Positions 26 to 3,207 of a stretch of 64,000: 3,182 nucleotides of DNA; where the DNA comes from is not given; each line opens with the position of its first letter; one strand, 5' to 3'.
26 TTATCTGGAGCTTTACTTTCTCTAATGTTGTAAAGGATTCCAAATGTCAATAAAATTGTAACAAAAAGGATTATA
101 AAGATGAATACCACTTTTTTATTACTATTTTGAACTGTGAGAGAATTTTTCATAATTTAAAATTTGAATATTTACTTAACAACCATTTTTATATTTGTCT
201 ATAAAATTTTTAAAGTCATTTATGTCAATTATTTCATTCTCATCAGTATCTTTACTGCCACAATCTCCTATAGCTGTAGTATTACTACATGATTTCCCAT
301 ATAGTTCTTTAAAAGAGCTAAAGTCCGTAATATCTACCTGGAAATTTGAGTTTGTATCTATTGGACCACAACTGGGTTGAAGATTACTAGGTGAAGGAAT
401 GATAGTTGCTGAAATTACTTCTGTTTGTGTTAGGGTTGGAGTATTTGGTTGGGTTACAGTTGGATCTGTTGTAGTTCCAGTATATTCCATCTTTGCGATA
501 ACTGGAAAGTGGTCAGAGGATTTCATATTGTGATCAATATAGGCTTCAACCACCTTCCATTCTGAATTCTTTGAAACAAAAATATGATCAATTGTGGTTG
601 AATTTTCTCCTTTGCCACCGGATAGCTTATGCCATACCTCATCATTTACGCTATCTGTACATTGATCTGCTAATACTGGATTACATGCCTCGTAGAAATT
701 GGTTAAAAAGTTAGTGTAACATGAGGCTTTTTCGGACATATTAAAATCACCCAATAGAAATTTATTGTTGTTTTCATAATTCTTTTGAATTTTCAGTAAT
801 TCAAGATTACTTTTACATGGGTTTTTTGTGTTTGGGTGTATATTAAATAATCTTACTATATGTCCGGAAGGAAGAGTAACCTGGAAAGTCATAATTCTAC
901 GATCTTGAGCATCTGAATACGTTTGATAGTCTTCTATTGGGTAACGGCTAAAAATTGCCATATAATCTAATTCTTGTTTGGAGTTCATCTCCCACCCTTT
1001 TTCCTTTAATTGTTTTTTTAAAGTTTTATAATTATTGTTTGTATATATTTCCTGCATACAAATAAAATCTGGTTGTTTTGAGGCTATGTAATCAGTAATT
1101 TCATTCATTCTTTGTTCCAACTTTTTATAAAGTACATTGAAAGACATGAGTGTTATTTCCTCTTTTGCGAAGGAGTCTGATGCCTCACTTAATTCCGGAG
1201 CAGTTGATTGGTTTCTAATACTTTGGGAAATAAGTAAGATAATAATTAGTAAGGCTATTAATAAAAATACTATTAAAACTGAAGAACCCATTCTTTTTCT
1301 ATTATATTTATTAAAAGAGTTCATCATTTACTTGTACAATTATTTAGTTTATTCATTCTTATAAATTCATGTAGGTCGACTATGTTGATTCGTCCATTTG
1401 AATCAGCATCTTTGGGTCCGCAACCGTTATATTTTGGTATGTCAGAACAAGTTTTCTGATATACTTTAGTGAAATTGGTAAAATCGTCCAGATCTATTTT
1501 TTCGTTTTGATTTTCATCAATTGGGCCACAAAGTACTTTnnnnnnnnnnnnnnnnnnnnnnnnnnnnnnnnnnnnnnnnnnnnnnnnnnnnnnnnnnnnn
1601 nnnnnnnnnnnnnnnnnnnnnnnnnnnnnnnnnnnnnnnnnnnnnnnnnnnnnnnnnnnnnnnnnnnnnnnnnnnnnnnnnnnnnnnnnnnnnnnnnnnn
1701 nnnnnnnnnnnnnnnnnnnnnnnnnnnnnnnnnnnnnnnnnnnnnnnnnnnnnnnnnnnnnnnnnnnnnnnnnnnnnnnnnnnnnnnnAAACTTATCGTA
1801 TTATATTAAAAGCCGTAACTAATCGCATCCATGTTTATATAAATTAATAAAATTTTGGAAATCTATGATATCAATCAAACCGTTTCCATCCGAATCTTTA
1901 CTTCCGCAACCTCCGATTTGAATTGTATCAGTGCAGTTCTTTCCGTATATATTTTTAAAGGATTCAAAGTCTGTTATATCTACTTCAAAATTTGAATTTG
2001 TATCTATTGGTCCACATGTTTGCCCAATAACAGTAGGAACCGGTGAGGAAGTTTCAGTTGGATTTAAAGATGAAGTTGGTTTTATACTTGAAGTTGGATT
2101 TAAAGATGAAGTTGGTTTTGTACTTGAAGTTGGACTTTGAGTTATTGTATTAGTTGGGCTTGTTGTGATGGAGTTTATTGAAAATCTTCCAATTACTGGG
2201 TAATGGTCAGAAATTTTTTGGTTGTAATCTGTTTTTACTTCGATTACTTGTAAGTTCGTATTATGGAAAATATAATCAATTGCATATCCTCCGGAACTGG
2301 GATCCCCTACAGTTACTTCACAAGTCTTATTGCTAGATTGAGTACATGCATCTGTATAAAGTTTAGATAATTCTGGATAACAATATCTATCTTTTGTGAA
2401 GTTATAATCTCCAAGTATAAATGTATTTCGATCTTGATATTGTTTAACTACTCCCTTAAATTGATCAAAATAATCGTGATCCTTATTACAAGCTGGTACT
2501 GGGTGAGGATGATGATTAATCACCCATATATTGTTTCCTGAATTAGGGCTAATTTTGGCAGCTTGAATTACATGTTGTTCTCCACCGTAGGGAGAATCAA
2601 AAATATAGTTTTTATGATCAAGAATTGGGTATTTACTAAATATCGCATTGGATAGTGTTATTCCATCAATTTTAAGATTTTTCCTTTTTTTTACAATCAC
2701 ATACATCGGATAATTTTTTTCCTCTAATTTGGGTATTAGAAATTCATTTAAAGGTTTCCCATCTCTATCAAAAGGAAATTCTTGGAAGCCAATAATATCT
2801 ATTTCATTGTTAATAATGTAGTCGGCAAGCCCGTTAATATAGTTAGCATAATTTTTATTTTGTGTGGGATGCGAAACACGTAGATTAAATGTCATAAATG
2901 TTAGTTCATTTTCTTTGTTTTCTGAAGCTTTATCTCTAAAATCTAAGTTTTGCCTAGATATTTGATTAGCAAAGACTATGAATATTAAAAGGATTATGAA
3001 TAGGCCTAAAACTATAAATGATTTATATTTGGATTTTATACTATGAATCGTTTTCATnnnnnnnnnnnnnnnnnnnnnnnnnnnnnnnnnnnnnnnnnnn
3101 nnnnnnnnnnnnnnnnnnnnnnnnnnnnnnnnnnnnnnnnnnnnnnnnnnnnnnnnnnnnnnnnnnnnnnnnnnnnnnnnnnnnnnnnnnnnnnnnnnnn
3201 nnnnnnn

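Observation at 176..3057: Tandem secreted EEP-nuclease paralogs plus a mini-protein, all ending in a Cys-bracketed dockerin-like module, co-oriented with tgt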

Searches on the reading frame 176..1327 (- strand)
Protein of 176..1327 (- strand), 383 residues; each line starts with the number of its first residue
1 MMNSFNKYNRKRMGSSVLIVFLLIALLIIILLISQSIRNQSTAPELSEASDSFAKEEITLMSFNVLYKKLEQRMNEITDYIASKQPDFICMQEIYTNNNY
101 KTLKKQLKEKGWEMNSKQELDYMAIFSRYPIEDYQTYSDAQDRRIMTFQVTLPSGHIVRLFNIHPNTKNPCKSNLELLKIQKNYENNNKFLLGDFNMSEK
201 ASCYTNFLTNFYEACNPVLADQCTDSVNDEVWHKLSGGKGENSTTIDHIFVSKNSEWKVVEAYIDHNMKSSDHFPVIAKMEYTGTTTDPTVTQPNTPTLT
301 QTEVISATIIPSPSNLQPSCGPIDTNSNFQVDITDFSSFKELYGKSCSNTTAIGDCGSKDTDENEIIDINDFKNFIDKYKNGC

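Call 3: search_protein_families(library=pfam, proteins=[window:176-1327:-], max_evalue=1)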
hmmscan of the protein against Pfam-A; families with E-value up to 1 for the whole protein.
window:176-1327:- (383 aa): 3 families
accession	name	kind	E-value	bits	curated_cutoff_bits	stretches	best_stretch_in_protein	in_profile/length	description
PF03372.29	Exo_endo_phos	-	1.5e-14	54.7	24.5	1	61-273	1-225/225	Endonuclease/Exonuclease/phosphatase family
PF14529.12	Exo_endo_phos_2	-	0.0029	17.9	27.4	1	175-277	19-117/117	Endonuclease-reverse transcriptase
PF05814.16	Ac76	-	0.051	14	22.5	1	8-48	17-57/83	Orf76 (Ac76)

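Call 21: search_protein_families(library=ncbifam, proteins=[window:176-1327:-], max_evalue=0.1)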
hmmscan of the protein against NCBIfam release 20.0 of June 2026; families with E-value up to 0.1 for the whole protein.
window:176-1327:- (383 aa): 6 families
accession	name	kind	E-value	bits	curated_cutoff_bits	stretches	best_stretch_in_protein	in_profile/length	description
TIGR00633.1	xth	equivalog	1.2e-09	38.1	99.05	1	59-280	2-254/255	exodeoxyribonuclease III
NF003842.0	PRK05421.1-4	equivalog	3.8e-09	36.3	144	1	36-282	11-257/259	endonuclease/exonuclease/phosphatase family protein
TIGR00195.1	exoDNase_III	equivalog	2.8e-08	33.7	182.55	2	59-199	2-151/254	exodeoxyribonuclease III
NF008733.0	PRK11756.1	equivalog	2.3e-06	27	280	1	60-196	3-142/269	exodeoxyribonuclease III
NF041540.1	dockerin_GC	domain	0.0011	19.3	29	1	326-383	6-67/67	GC-type dockerin domain-anchored protein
NF045974.1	conju_CD1108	subfamily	0.0049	16.7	100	1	14-88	52-126/190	CD1108 family mobile element protein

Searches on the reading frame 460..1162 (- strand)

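Call 64: search_solved_structures(query=A4, max_evalue=0.01, show_alignments=1)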
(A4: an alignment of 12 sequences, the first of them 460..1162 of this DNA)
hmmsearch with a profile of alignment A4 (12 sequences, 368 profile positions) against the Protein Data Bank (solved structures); distinct sequences matched with E-value up to 0.01: 92 (the best 60 are shown).
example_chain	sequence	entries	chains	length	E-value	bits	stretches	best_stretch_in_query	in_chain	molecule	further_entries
3k55_A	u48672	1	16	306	1.6e-15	60.3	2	92-231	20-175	Beta-hemolysin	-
3g6s_A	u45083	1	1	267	4.1e-15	59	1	268-366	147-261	Putative endonuclease/exonuclease/phosphatase family protein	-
3i5v_A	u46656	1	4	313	1.1e-12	50.9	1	92-231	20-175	Beta-hemolysin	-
3teb_A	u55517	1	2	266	1.2e-12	50.9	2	273-365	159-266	Endonuclease/exonuclease/phosphatase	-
3i41_A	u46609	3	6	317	1.4e-12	50.6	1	92-231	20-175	Beta-hemolysin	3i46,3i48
2ddr_A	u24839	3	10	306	6.7e-12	48.4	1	96-231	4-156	Sphingomyelin phosphodiesterase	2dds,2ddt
2uyr_X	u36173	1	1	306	9.2e-12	47.9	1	96-238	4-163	SPHINGOMYELINASE C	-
3w2y_A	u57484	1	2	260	2e-10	43.5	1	101-192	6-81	Exodeoxyribonuclease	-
2jc5_A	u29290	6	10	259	3.2e-10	42.9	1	122-190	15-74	EXODEOXYRIBONUCLEASE | PUTATIVE EXODEOXYRIBONUCLEASE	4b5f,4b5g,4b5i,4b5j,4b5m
1zwx_A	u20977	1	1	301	3.9e-10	42.6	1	96-361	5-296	sphingomyelinase-c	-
3fzi_A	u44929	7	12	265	8.1e-10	41.5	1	102-192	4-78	Exodeoxyribonuclease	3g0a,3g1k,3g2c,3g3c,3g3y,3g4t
3g91_A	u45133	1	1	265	8.5e-10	41.5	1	102-192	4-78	Exodeoxyribonuclease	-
3w2x_A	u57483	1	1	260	8.6e-10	41.5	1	101-192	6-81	Exodeoxyribonuclease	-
5cfe_A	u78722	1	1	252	2.2e-09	40.1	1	102-190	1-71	Exodeoxyribonuclease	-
5j8n_A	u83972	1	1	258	3.8e-09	39.3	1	121-193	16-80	Exodeoxyribonuclease III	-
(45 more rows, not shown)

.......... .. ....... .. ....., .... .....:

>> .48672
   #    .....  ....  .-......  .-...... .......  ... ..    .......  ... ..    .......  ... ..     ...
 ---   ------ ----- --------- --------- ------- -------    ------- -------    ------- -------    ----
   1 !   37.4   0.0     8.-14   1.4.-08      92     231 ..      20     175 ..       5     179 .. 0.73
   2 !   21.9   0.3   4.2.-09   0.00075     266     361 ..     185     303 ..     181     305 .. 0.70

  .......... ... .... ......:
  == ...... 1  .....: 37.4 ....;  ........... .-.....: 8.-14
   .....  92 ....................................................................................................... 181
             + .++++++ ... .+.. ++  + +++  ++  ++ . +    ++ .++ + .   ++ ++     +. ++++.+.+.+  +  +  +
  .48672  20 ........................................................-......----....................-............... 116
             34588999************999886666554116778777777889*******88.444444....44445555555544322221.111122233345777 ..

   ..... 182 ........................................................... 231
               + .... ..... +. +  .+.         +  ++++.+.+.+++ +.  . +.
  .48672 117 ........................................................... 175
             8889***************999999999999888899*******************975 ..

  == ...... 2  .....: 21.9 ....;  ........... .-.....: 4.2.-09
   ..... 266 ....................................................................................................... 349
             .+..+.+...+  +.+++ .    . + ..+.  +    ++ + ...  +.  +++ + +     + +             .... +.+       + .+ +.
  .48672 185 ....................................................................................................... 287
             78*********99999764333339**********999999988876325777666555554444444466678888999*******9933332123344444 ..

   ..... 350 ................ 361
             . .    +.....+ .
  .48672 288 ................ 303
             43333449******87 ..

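Call 66: search_solved_structures(query=A5, max_evalue=0.01, show_alignments=2)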
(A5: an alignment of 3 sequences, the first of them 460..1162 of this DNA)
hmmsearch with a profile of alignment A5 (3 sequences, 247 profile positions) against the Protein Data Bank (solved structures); distinct sequences matched with E-value up to 0.01: 9.
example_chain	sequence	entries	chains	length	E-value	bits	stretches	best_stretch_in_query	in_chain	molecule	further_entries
3teb_A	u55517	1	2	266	4.5e-11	45.9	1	3-243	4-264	Endonuclease/exonuclease/phosphatase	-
3g6s_A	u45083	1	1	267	5.1e-09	39.2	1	3-49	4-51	Putative endonuclease/exonuclease/phosphatase family protein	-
3k55_A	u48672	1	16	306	6.9e-06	28.9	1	3-239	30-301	Beta-hemolysin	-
6fk4_A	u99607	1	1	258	0.00021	24.1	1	21-174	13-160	Exodeoxyribonuclease III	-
2jc4_A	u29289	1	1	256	0.00022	24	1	21-174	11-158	EXODEOXYRIBONUCLEASE III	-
3i5v_A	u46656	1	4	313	0.00045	23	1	3-219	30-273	Beta-hemolysin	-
3i41_A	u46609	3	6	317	0.0012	21.6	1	3-200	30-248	Beta-hemolysin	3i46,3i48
6fk5_A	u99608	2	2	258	0.0016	21.2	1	21-174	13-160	NExo D146N | Exodeoxyribonuclease III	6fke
6lpm_A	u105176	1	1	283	0.0075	19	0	26-49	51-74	Exodeoxyribonuclease III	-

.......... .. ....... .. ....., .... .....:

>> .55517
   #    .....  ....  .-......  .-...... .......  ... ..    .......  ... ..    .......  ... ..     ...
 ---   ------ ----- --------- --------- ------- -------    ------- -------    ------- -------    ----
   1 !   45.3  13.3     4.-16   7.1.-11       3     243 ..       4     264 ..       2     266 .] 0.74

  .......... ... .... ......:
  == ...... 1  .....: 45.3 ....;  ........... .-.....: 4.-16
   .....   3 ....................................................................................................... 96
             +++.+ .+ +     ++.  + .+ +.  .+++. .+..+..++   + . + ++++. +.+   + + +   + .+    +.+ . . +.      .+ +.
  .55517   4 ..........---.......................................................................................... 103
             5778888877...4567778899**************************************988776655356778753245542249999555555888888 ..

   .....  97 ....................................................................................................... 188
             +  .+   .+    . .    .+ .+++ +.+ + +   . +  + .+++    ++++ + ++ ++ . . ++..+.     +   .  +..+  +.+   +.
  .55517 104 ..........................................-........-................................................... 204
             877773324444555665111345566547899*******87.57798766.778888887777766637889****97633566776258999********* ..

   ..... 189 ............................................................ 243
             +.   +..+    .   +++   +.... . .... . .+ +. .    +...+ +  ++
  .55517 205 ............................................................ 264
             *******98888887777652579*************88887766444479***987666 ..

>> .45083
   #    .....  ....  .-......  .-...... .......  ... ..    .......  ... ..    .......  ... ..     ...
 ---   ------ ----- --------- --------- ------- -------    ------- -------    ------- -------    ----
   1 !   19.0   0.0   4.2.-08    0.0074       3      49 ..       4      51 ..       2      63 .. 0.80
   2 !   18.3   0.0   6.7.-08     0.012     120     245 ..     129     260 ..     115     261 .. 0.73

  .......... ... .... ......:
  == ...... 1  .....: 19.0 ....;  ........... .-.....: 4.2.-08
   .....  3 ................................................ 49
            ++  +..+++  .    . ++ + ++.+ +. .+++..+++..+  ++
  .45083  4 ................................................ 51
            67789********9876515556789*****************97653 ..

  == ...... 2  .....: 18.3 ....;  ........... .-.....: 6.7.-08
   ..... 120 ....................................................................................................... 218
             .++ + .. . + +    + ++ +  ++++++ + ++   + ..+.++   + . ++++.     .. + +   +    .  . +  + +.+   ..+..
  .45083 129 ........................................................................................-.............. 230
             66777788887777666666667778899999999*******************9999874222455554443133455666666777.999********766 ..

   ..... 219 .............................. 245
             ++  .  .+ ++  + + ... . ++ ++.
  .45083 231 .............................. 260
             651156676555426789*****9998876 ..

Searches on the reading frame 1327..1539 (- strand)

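Call 4: search_protein_families(library=pfam, proteins=[window:1327-1539:-], max_evalue=10)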
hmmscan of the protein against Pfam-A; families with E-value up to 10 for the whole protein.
seq(71 aa): 3 families
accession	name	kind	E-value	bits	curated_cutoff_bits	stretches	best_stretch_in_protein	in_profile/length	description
PF13499.12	EF-hand_7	-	0.0015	19.3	30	2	6-24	48-66/67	EF-hand domain pair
PF00036.39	EF-hand_1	-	0.0022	17.9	25.4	2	7-24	9-26/29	EF hand domain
PF13405.12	EF-hand_6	-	0.0024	17.9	25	2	44-61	10-27/30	EF-hand domain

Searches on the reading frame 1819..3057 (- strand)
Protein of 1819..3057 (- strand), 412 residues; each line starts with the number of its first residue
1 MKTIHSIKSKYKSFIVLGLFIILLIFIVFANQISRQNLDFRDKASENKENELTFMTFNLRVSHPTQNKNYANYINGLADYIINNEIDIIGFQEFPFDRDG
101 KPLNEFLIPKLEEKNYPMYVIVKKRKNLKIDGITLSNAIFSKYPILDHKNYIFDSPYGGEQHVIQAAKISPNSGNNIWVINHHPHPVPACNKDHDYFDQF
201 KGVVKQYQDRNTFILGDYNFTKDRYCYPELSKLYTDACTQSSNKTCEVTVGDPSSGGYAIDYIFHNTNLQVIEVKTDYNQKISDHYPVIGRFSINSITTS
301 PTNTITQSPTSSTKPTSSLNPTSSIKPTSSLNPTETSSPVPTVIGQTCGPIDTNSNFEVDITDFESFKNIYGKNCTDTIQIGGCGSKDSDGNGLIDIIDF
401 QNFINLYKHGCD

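Call 3: search_protein_families(library=pfam, proteins=[window:1819-3057:-], max_evalue=1)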
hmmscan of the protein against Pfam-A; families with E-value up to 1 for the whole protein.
window:1819-3057:- (412 aa): 4 families
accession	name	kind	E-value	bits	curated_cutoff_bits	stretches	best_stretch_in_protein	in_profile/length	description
PF03372.29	Exo_endo_phos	-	8.5e-15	55.5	24.5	1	55-285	1-225/225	Endonuclease/Exonuclease/phosphatase family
PF14529.12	Exo_endo_phos_2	-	0.006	16.9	27.4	1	194-289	15-117/117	Endonuclease-reverse transcriptase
PF23226.1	Exo_endo_phos_PGAP2IP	-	0.15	11.7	27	1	75-166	24-109/239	PGAP2IP, C-terminal nuclease-like domain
PF15957.10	Comm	-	0.17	12.6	27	1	14-80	13-79/110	Commissureless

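Call 9: find_homologous_proteins(query=window:1819-3057:-)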
Query window:1819-3057:- (412 aa): 10 proteins with E <= 0.001 among 3877 candidates.
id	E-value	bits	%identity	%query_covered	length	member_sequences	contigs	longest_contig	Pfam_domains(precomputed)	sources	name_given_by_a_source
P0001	2.0e-6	45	23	67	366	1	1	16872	PF03372.30,PF28535.1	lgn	-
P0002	4.9e-5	41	24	65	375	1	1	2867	PF03372.30,PF28535.1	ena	-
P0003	6.1e-5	40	29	51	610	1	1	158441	PF03372.30,PF23226.2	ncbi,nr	ncbi:MAG: endonuclease/exonuclease/phosphatase family protein [Candidatus Heimdallarchaeota archaeon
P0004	1.7e-4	39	25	69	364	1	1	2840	PF03372.30,PF28535.1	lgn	-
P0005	2.9e-4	38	23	62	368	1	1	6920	PF03372.30,PF28535.1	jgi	jgi:endonuclease/exonuclease/phosphatase family metal-dependent hydrolase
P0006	3.6e-4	38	25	64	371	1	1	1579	PF03372.30,PF28535.1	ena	-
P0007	4.6e-4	37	23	52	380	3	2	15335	PF03372.30,PF28535.1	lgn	-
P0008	5.6e-4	37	24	59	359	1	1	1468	PF03372.30,PF28535.1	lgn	-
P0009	5.8e-4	37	24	62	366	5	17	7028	PF03372.30,PF28535.1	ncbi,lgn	-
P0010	9.2e-4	36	22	68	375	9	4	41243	PF03372.30,PF28535.1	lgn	-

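Call 10: find_encoding_contigs(protein=window:1819-3057:-, flank=10000)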
Protein window:1819-3057:- (412 aa): no gene with exactly this product is on record in the collection.

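Call 19: search_solved_structures(query=window:1819-3057:-, max_evalue=1, show_alignments=2)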
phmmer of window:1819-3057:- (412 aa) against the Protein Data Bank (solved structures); distinct sequences matched with E-value up to 1: 4.
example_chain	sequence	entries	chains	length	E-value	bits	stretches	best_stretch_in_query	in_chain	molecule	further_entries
1c7v_A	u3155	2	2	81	0.1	14.7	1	352-409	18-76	CALCIUM VECTOR PROTEIN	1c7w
1onk_A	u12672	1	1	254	0.21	13.8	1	57-166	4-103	Beta-galactoside specific lectin I A chain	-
9kx8_A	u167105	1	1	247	0.85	11.7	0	57-166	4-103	Beta-galactoside-specific lectin 1 chain A isoform 1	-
6bdc_A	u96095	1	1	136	0.92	11.6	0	105-185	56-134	Hcp1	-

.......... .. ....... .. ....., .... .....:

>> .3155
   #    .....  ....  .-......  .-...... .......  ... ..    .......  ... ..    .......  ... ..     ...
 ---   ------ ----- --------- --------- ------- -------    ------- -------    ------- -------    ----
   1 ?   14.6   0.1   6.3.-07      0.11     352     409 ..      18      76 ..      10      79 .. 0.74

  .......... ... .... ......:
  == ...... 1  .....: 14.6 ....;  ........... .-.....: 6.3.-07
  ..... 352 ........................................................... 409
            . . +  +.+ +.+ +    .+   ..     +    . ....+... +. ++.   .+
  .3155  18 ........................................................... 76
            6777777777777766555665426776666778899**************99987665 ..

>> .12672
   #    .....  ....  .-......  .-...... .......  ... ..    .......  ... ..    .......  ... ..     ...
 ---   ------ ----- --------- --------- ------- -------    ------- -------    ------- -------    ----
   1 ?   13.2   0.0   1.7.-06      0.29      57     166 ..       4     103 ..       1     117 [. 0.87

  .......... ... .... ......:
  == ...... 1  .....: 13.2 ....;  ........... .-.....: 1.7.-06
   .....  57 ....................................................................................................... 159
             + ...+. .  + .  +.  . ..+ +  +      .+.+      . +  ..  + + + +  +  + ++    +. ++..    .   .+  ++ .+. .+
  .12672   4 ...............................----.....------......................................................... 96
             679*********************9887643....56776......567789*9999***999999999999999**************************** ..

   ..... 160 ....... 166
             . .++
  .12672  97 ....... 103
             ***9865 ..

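Call 21: search_protein_families(library=ncbifam, proteins=[window:1819-3057:-], max_evalue=0.1)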
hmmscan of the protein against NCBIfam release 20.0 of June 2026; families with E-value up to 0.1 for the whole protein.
window:1819-3057:- (412 aa): 5 families
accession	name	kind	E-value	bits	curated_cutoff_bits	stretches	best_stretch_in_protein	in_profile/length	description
NF003842.0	PRK05421.1-4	equivalog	3.3e-05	23.4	144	1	35-294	15-257/259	endonuclease/exonuclease/phosphatase family protein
NF041540.1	dockerin_GC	domain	0.00093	19.5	29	1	355-411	14-67/67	GC-type dockerin domain-anchored protein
TIGR00633.1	xth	equivalog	0.005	16.4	99.05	0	256-289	216-251/255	exodeoxyribonuclease III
NF045848.1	MMCAP2_0566_fam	domain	0.083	12.1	90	0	12-79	98-166/322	MMCAP2_0566 family conjugal transfer protein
NF004486.0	PRK05815.3-4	equivalog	0.098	12.4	272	0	16-92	29-106/224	F0F1 ATP synthase subunit A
